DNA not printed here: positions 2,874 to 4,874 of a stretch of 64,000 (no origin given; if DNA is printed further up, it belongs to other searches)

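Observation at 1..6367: Three co-oriented genes: PLD/HKD-zinc-ribbon nuclease, a 566-aa unknown and a large Type IIG-like methyltransferase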

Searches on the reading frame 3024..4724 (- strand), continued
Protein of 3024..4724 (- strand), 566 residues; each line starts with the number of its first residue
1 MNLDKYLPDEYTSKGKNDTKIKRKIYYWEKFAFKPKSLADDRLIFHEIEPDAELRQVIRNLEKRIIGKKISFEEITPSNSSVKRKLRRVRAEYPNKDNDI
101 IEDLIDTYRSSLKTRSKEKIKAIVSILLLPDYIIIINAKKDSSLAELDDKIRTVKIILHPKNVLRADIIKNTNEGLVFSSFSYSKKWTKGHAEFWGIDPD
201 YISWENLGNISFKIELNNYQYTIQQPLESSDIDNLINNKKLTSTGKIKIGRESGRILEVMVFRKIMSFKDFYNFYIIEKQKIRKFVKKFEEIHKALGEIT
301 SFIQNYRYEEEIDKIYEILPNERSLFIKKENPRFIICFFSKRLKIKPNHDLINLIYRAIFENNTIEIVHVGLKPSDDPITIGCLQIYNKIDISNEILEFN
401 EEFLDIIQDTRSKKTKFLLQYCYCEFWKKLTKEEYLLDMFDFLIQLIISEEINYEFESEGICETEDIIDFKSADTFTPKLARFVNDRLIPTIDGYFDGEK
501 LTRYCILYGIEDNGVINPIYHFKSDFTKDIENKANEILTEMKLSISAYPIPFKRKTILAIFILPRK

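Call 55: fold_search(model_id=the predicted structure, library=pdb)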
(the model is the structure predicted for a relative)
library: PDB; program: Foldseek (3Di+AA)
matches with E <= 10: 806; with E <= 0.001: 88
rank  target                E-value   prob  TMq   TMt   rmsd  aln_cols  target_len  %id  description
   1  3s1s                  5.6e-23  1.00  0.35  0.38  16.9      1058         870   13  Characterization and crystal structure of the type IIG restriction endonuclease BpuSI (released 2011-07-13)
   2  7lni_A                3.2e-17  1.00  0.42  0.69   7.0       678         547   14  SeMet CamA Adenine Methyltransferase Complexed to Cognate Substrate DNA (released 2021-05-19)
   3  7rfn_A                2.9e-16  1.00  0.41  0.68   8.0       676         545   14  CamA Adenine Methyltransferase Complexed to Cognate Substrate DNA and Inhibitor SGC8158 (released 2021-09-15)
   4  7rfm_B                3.5e-16  1.00  0.43  0.69   6.3       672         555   14  CamA Adenine Methyltransferase Complexed to Cognate Substrate DNA and Inhibitor EPZ004777 (released 2021-09-15)
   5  8cy0_A                3.7e-16  1.00  0.42  0.70   7.4       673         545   14  CamA Adenine Methyltransferase Complexed to Cognate Substrate DNA and Inhibitor MC4756 (Compound 178) (released 2023-01-11)
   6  7lt5_A                3.7e-16  1.00  0.44  0.69   7.0       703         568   14  CamA Adenine Methyltransferase Complexed to Cognate Substrate DNA and Cofactor SAH (released 2021-05-19)
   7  8cy2_A                5.4e-16  1.00  0.42  0.69   7.0       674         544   13  CamA Adenine Methyltransferase Complexed to Cognate Substrate DNA and Inhibitor APNEA (Compound 9) (released 2023-01-11)
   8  7lt5_B                8.9e-16  1.00  0.44  0.68   6.5       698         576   14  CamA Adenine Methyltransferase Complexed to Cognate Substrate DNA and Cofactor SAH (released 2021-05-19)
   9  8cxw_A                9.9e-16  1.00  0.42  0.69   8.0       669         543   14  CamA Adenine Methyltransferase Complexed to Cognate Substrate DNA and Inhibitor piclidenoson (Compound 4) (released 2023-01-11)
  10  7lt5_C                9.9e-16  1.00  0.42  0.67   8.0       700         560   14  CamA Adenine Methyltransferase Complexed to Cognate Substrate DNA and Cofactor SAH (released 2021-05-19)
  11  8cxs_A                1.0e-15  1.00  0.42  0.69   7.9       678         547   14  CamA Adenine Methyltransferase Complexed to Cognate Substrate DNA and Inhibitor MTA (released 2023-01-11)
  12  7lnj_A                1.0e-15  1.00  0.41  0.68   8.0       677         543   13  CamA Adenine Methyltransferase Complexed to Cognate Substrate DNA (released 2021-05-19)
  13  7rfl_A                1.1e-15  1.00  0.42  0.69   7.4       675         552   13  CamA Adenine Methyltransferase Complexed to Cognate Substrate DNA and Inhibitor SGC0946 (released 2021-09-15)
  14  7rfk_C                1.3e-15  1.00  0.42  0.67   8.1       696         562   14  CamA Adenine Methyltransferase Complexed to Cognate Substrate DNA and Inhibitor Sinefungin (released 2021-09-15)
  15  8cxy_C                1.5e-15  1.00  0.41  0.67   8.1       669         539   14  CamA Adenine Methyltransferase Complexed to Cognate Substrate DNA and Inhibitor N6-(2-Phenethyl)adenosine (Compound 8) (released 2023-01-11)
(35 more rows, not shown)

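Call 57: fold_search(model_id=the predicted structure, library=pdb)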
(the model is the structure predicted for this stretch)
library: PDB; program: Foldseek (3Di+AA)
matches with E <= 10: 400; with E <= 0.001: 0
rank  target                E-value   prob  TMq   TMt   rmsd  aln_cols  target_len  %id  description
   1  7ksp_A                2.8e-02  1.00  0.14  0.34   4.2       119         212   16  Crystal structure of hSAMD9_DBD with DNA (released 2022-01-05)
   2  9be2                  8.2e-02  0.72  0.18  0.27   7.3       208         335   12  Structure of the E. coli nucleic associated protein, YejK (released 2024-05-15)
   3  7n0e_B                9.1e-02  0.16  0.07  0.17  18.6       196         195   13  Co-complex of the histidine kinase region of RetS and the dimerization and histidine phosphotransfer domain of GacS (released 2022-03-09)
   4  6m37_C                2.2e-01  0.09  0.07  0.22  15.5       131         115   15  The crystal structure of B. subtilis RsbV/RsbW complex in the hexagonal crystal form (released 2020-07-15)
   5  8adn_J                2.8e-01  0.08  0.10  0.19  14.0       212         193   12  Vairimorpha necatrix 20S proteasome from spores (released 2022-11-23)
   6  5sxl                  2.8e-01  0.06  0.08  0.13  15.4       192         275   11  Structure of EspG3 chaperone from the type VII (ESX-3) secretion system, space group P3221 (released 2016-08-24)
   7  1ao0_A                2.8e-01  0.05  0.08  0.09  16.6       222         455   10  GLUTAMINE PHOSPHORIBOSYLPYROPHOSPHATE (PRPP) AMIDOTRANSFERASE FROM B. SUBTILIS COMPLEXED WITH ADP AND GMP (released 1997-11-12)
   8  8ts6_A                2.8e-01  0.04  0.08  0.09  24.0       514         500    9  Cyanophage A-1(L) portal (released 2024-04-10)
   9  9e78_1I               4.4e-01  0.01  0.06  0.06  42.5       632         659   10  48-nm repeat of the Leishmania tarentolae doublet microtubule (released 2025-03-12)
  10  4rcl_A                4.6e-01  0.05  0.08  0.14  16.0       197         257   10  Structure of EspG3 chaperone from the type VII (ESX-3) secretion system, space group P43212 (released 2015-09-16)
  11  9e2g_0E               4.6e-01  0.01  0.08  0.06  48.2       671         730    8  Cryo-EM structure of 48 nm repeat of microtubule doublet from T. brucei flagellum (released 2025-03-12)
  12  4ydr_A                4.9e-01  0.08  0.07  0.12  18.2       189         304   11  Crystal structure of oxidized homoserine dehydrogenase of Sulfolobus tokodaii (released 2015-11-11)
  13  6m36_A                4.9e-01  0.07  0.06  0.20  15.7       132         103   14  The crystal structure of B. subtilis RsbV/RsbW complex in the monoclinic crystal form (released 2020-07-15)
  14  2j3w_B                5.4e-01  0.12  0.09  0.22  20.3       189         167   12  The crystal structure of the bet3-trs31-sedlin complex. (released 2006-11-27)
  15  2df4_A                6.4e-01  0.04  0.07  0.08  21.1       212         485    8  Structure of tRNA-Dependent Amidotransferase GatCAB complexed with Mn2+ (released 2006-07-18)
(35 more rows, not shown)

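Call 73: find_related_loci(query=A3, collection=viral_contigs, flank=8000)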
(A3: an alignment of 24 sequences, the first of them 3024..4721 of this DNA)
Query A3 (565 aa) in viral_contigs; peptide patterns used: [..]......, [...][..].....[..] (x = any residue, [..] = any of these).
54 stretches matched a pattern, but none encodes a relative of the query by tblastn (E <= 1e-3).

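Call 74: search_protein_representatives(alignment_id=A3)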
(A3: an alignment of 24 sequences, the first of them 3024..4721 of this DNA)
Query: 24 sequences, 564 profile positions. Proteins with E-value up to 0.001 (for the whole library): 136; up to 1e-10: 92; up to 1e-30: 36. The best 136 are listed.
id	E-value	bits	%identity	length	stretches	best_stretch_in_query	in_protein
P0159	6.9e-238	807.2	-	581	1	6-562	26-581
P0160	1.4e-205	700.6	-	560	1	14-561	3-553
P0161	1.1e-184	631.5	-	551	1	15-563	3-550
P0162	2.6e-178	610.5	-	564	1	14-562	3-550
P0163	1.7e-175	601.3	-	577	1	12-562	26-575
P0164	9.1e-169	579.0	-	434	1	142-561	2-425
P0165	1.7e-168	578.1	-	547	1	15-560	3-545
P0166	2.6e-164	564.3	-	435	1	132-561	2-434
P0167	2.1e-162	558.0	-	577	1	12-561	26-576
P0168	2.3e-158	544.7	-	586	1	8-562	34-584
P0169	1.5e-157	542.0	-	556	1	14-562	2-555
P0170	1.6e-148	512.1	-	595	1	12-562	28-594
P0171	2.9e-129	448.6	-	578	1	43-560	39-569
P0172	1.1e-125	436.8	-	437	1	125-560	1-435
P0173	9.8e-121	420.5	-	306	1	257-562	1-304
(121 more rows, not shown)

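Call 76: search_protein_families(library=pfam, alignment_id=A4, max_evalue=0.01)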
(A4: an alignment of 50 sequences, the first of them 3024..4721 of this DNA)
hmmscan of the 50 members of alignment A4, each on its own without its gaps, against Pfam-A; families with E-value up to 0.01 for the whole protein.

A. member 1, window:3024-4721:- (565 aa): 0 families

B. families by the number of members that match (of 50 scanned): 4 families
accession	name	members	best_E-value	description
PF04326.19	SLFN_AlbA_2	1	0.0011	Schlafen, AlbA_2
PF17324.7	BLI1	1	0.0023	BLOC-1 interactor 1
PF25540.1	DUF7923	1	0.0023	Domain of unknown function (DUF7923)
PF06984.18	MRP-L47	1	0.0041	Mitochondrial 39-S ribosomal protein L47 (MRP-L47)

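Call 77: search_solved_structures(query=A4, max_evalue=10, show_alignments=2)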
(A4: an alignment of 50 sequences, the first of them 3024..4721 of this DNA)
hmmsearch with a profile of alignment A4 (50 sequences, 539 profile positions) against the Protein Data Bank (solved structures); distinct sequences matched with E-value up to 10: 1.
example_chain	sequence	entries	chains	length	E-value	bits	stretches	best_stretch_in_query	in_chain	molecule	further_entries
5yd0_A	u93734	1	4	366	0.33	12.4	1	431-511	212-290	Schlafen 8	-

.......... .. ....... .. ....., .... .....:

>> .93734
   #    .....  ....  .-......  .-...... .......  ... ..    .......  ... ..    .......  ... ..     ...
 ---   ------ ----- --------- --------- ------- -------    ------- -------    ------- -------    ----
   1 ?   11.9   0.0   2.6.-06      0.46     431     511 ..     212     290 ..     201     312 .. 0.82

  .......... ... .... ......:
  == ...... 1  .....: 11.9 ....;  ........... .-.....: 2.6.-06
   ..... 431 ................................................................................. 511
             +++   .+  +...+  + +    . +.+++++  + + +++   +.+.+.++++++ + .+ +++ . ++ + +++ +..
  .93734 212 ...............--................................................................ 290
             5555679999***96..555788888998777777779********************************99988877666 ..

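Call 82: fold_search(model_id=the predicted structure, library=viral)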
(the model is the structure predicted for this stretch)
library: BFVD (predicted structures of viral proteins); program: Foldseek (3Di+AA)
matches with E <= 10: 562; with E <= 0.001: 0
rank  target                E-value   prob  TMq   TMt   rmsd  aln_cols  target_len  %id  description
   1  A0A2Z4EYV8            1.8e-02  0.89  0.13  0.20  14.4       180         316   11  (no name in the UniProt tables at hand)
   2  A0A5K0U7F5            7.2e-02  0.97  0.13  0.11   5.7       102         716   13  GTPase [Yasminevirus sp. GU-2018]
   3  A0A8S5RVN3            7.6e-02  0.12  0.07  0.20  18.1       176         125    7  Uncharacterized protein [Siphoviridae sp. ctHip2]
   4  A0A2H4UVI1            9.4e-02  0.93  0.13  0.15   5.9       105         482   14  Elongation factor 1-alpha [Bodo saltans virus]
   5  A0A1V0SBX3            9.4e-02  0.92  0.13  0.14   5.6       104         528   14  GTPase [Catovirus CTV1]
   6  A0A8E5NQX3            1.1e-01  0.87  0.12  0.44   6.8       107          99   13  (no name in the UniProt tables at hand)
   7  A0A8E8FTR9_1          1.2e-01  0.06  0.06  0.05  19.6       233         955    9  Replication protein 1a [Bemisia tabaci bromo-like virus 3]
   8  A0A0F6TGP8            1.2e-01  0.08  0.06  0.18  22.6       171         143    8  Uncharacterized protein [Sinorhizobium phage phiM9]
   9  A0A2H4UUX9            1.4e-01  0.28  0.09  0.24  17.4       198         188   15  Uncharacterized protein [Bodo saltans virus]
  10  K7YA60                1.5e-01  0.51  0.12  0.22  12.6       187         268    8  B90 [Rat cytomegalovirus (isolate England)]
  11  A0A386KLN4            1.8e-01  0.05  0.06  0.13  20.1       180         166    9  Uncharacterized protein [Arthrobacter phage LeeroyJ]
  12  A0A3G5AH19            2.0e-01  0.80  0.10  0.24   7.1        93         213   15  Uncharacterized protein [Sylvanvirus sp.]
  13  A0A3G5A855            2.5e-01  0.21  0.11  0.18  15.1       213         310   11  Uncharacterized protein [Hyperionvirus sp.]
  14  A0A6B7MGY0            2.6e-01  0.54  0.10  0.46   9.8       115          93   10  (no name in the UniProt tables at hand)
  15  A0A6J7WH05            2.6e-01  0.06  0.08  0.12  19.4       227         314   10  Intramolecular chaperone auto-processing domain containing protein [uncultured Caudovirales phage]
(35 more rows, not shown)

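Call 87: search_protein_families(library=pfam, proteins=[L052:187-1614:-, L053:1417-2082:-, L042:2136-2699:+, L042:3021-3887:+, L008:5370-6482:+, L008:1049-1978:-, L047:11618-12463:+, L043:272-826:+, L053:2617-3633:+, L045:7588-10539:+], max_evalue=0.01)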
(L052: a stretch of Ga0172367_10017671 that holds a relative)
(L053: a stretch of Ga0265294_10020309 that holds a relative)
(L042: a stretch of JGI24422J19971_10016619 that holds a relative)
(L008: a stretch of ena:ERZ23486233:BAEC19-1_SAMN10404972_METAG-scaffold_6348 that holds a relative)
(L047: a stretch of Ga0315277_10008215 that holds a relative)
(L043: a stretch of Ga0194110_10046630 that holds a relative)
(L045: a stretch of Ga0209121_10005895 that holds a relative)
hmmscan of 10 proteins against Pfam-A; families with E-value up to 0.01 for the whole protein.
L052:187-1614:- (475 aa): 3 families
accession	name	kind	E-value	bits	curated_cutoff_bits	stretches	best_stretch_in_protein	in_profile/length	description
PF07669.17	Eco57I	-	2.6e-33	115.9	25.3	1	4-117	53-171/171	Eco57I restriction-modification methylase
PF12950.13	TaqI_C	-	1.5e-10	41.8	26.5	1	280-398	32-118/118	TaqI-like C-terminal specificity domain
PF02384.22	N6_Mtase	-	0.00015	21.6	20.4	1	20-147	121-246/311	N-6 DNA Methylase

L053:1417-2082:- (221 aa): 1 family
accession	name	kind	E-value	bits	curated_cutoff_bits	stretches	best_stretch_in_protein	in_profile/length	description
PF04313.20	HSDR_N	-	1.4e-06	28.8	25.1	1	56-129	124-197/198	Type I restriction enzyme R protein N terminus (HSDR_N)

L042:2136-2699:+ (187 aa): 2 families
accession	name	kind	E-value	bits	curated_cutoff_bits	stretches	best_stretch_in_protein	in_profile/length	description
PF01555.25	N6_N4_Mtase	-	8.1e-08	32.9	26.7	1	54-107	160-213/221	DNA methylase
PF01170.24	UPF0020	-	3e-06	27.5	22.3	1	74-114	27-68/197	RMKL-like, methyltransferase domain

L042:3021-3887:+ (288 aa): 1 family
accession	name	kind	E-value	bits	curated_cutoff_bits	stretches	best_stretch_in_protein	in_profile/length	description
PF01878.24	EVE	-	7.5e-05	23.2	23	1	3-70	1-72/145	EVE domain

L008:5370-6482:+ (370 aa): 0 families

L008:1049-1978:- (309 aa): 0 families

L047:11618-12463:+ (281 aa): 0 families

L043:272-826:+ (184 aa): 0 families

L053:2617-3633:+ (338 aa): 2 families
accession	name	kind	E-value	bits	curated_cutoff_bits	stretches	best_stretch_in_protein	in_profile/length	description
PF13646.12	HEAT_2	-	3.4e-10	40.5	27.7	1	8-86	2-81/88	HEAT repeats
PF03130.22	HEAT_PBS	-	3.2e-05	24.5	20.9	0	54-75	3-24/27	PBS lyase HEAT-like repeat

L045:7588-10539:+ (983 aa): 5 families
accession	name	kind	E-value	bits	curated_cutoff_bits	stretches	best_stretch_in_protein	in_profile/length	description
PF18766.7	SWI2_SNF2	-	2.4e-64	217.5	26.7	1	272-491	1-213/221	SWI2/SNF2 ATPase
PF04313.20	HSDR_N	-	3.8e-27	95.9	25.1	1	36-210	16-187/198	Type I restriction enzyme R protein N terminus (HSDR_N)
PF04851.21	ResIII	-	4.6e-25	88.9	22.5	1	267-426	2-163/164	Type III restriction enzyme, res subunit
PF22679.2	T1R_D3-like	-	5e-18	66.5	27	1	589-666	87-156/158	Type I restriction enzyme subunit R domain 3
PF00270.35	DEAD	-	5.6e-07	29.9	26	1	271-426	2-161/167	DEAD/DEAH box helicase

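Call 88: search_dna_similar(query=P0039, collection=plasmids, mode=protein, max_rows=10)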
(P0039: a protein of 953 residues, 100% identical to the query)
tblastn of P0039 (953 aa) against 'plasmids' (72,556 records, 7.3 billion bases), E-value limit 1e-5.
Records with a match: 21; places in all: 23; records where one place covers at least 80% of the query: 2.
Best place of each record, by identity: <60% 21.
By first word of the organism name: Thermus 4; Halorussus 2; Methanothermobacter 1; Natronorubrum 1; Paracoccus 1; Nitrosospira 1; Halobaculum 1; Halorubrum 1; Aminobacter 1; Rhizobium 1; and 7 more.
By predicted mobility (MOB-suite, as given by PLSDB): non-mobilizable 16; conjugative 3; mobilizable 2.
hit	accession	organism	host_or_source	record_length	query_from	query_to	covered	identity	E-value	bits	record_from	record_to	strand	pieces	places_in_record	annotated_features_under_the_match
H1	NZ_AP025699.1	Methanothermobacter tenebrarum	-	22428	4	843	88%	30.0%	6e-101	355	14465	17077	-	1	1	N-6 DNA methylase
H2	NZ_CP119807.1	Halorussus lipolyticus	cell culture,coastal saline-alkali land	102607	2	848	89%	22.4%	2e-46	189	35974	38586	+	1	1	N-6 DNA methylase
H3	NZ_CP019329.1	Natronorubrum daqingense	-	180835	122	533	43%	22.2%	5e-15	88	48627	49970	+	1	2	N-6 DNA methylase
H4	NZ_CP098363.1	Paracoccus sp. TOH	cell cuture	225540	139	533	41%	22.0%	1e-7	64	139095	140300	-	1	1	N-6 DNA methylase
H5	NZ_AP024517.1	Nitrosospira sp. NRS527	Oryza sativa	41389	229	555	34%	25.9%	1e-18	100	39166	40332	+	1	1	none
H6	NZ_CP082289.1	Halobaculum roseum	cell culture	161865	203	527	34%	25.7%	6e-21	107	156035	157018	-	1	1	N-6 DNA methylase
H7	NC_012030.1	Halorubrum lacusprofundi ATCC 49239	-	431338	203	527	34%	25.4%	2e-19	102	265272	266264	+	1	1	N-6 DNA methylase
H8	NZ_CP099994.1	Halorussus salilacus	cell culture,Substrate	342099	170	520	37%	22.3%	2e-11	76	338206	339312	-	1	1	N-6 DNA methylase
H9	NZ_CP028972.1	Aminobacter sp. MSH1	Soil,Dichlobenil-treated soil sampled ...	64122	246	554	32%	25.3%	4e-14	85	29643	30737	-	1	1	N-6 DNA methylase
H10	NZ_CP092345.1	Rhizobium gallicum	Phaseolus vulgaris,Cell culture,nodule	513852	257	549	31%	25.1%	4e-6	59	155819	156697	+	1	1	N-6 DNA methylase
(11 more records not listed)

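Call 89: search_dna_similar(query=window:3024-4721:-, collection=plasmids, mode=protein, max_rows=10, max_evalue=0.001)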
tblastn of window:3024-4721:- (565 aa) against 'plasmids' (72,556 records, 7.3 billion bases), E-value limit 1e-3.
No match.

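Call 90: get_annotated_region(hit=H1, flank=6000)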
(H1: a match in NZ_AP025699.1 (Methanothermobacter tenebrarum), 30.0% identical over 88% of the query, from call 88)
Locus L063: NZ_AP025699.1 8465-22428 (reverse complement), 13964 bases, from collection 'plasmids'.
description: Methanothermobacter tenebrarum strain RMAS plasmid pRMAS01, complete sequence
organism: Methanothermobacter tenebrarum (NCBI taxid 680118)
taxonomy: Archaea; Euryarchaeota; Methanobacteria; Methanobacteriales; Methanobacteriaceae; Methanothermobacter; Methanothermobacter tenebrarum
host: -; source: -; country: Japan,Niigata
typing (MOB-suite, as given by PLSDB): non-mobilizable
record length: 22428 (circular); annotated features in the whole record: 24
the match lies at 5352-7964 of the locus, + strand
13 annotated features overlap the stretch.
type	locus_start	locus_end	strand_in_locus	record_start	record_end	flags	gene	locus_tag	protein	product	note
CDS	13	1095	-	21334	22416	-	-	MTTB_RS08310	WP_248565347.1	AAA family ATPase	-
CDS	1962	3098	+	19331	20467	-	-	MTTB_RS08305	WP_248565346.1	HNH endonuclease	-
CDS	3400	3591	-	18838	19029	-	-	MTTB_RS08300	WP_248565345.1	hypothetical protein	-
CDS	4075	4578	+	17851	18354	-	-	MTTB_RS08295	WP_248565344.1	hypothetical protein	-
CDS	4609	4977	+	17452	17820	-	-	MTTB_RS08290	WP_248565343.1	hypothetical protein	-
CDS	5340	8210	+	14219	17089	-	-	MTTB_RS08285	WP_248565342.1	N-6 DNA methylase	-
CDS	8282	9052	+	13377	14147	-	-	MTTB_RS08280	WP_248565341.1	hypothetical protein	-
CDS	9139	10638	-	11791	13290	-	-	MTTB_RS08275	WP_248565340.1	MBL fold metallo-hydrolase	-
CDS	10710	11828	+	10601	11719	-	-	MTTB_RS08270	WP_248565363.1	hypothetical protein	-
CDS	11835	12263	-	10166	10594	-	-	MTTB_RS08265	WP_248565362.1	hypothetical protein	-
CDS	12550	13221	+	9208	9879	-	-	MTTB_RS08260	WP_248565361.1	nuclease-related domain-containing protein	-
CDS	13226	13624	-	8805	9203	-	-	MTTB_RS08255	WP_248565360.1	hypothetical protein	-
CDS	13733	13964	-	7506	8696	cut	-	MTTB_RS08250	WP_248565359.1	hypothetical protein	-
